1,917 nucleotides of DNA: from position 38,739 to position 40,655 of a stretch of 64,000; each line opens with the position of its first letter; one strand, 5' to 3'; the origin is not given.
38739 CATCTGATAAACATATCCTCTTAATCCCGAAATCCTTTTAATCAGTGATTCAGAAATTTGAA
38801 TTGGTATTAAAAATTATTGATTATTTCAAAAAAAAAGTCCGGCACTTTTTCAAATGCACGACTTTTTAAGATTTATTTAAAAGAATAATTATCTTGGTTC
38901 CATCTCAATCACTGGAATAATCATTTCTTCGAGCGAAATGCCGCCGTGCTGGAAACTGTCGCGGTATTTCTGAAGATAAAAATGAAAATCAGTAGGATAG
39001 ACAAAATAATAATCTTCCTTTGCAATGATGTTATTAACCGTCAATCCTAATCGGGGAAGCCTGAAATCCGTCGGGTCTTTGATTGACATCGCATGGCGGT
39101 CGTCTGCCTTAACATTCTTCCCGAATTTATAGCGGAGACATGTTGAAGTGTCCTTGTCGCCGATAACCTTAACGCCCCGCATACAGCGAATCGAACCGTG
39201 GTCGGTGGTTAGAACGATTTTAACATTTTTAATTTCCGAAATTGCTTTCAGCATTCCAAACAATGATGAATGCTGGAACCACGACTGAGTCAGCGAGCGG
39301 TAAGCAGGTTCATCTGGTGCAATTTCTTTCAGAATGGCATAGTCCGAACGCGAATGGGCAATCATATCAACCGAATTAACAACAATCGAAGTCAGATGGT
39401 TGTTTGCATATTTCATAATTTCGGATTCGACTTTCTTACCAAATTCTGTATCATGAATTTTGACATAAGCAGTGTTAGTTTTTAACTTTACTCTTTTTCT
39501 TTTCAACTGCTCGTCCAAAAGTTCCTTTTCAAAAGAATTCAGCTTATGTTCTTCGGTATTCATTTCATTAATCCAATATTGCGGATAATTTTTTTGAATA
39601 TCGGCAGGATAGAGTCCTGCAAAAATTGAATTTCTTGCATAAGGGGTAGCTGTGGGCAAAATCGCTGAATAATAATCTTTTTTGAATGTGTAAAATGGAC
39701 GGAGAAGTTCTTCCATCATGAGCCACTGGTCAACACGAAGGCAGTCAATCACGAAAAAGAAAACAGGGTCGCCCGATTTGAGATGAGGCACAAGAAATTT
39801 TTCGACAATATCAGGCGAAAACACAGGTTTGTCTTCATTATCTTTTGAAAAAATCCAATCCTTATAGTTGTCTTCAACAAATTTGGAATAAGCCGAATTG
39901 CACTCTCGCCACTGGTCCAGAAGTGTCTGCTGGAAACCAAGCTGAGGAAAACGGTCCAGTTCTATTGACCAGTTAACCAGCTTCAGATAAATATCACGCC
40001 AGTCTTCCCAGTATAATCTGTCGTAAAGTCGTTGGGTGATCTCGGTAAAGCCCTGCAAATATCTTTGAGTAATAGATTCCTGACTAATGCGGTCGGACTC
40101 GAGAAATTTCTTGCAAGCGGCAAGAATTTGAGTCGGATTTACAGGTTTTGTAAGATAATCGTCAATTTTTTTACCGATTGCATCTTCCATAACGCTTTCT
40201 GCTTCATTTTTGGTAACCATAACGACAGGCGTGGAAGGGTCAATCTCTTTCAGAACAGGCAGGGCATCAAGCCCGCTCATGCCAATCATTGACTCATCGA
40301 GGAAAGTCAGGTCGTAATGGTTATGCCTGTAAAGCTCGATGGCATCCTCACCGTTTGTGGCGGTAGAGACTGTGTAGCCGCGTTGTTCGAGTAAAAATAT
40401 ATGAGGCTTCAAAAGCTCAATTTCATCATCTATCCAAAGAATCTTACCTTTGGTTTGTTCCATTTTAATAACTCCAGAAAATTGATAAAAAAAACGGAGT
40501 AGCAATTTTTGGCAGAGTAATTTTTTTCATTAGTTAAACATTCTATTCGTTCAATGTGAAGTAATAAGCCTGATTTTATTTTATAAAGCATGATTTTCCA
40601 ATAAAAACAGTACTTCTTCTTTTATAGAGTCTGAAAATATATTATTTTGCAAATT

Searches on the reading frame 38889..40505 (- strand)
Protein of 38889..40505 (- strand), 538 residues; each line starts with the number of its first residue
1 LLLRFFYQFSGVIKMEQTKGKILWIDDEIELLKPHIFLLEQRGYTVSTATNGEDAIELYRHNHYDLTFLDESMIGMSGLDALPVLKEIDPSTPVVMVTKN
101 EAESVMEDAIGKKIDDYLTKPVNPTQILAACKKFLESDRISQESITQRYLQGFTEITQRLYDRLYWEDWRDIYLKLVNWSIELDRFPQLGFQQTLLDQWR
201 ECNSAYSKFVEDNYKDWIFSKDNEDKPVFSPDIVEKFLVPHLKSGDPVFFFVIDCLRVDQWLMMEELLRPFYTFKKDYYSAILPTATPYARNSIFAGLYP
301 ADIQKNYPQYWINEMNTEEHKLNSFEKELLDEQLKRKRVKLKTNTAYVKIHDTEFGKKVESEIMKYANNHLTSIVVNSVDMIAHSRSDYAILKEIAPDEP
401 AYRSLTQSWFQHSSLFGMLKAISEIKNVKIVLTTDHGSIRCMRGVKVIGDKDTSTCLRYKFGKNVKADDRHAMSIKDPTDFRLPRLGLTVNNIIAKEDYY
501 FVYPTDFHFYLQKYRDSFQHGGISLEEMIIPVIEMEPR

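Call 59: search_protein_families(library=pfam, proteins=[window:38889-40505:-], max_evalue=0.00001)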
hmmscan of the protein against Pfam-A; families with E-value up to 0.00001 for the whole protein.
window:38889-40505:- (538 aa): 2 families
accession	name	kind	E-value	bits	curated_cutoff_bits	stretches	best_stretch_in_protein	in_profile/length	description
PF00072.30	Response_reg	-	5.9e-24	84.8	30.2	1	22-130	1-109/111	Response regulator receiver domain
PF08665.17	PglZ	-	9.7e-20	71.7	25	1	248-442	3-176/179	PglZ domain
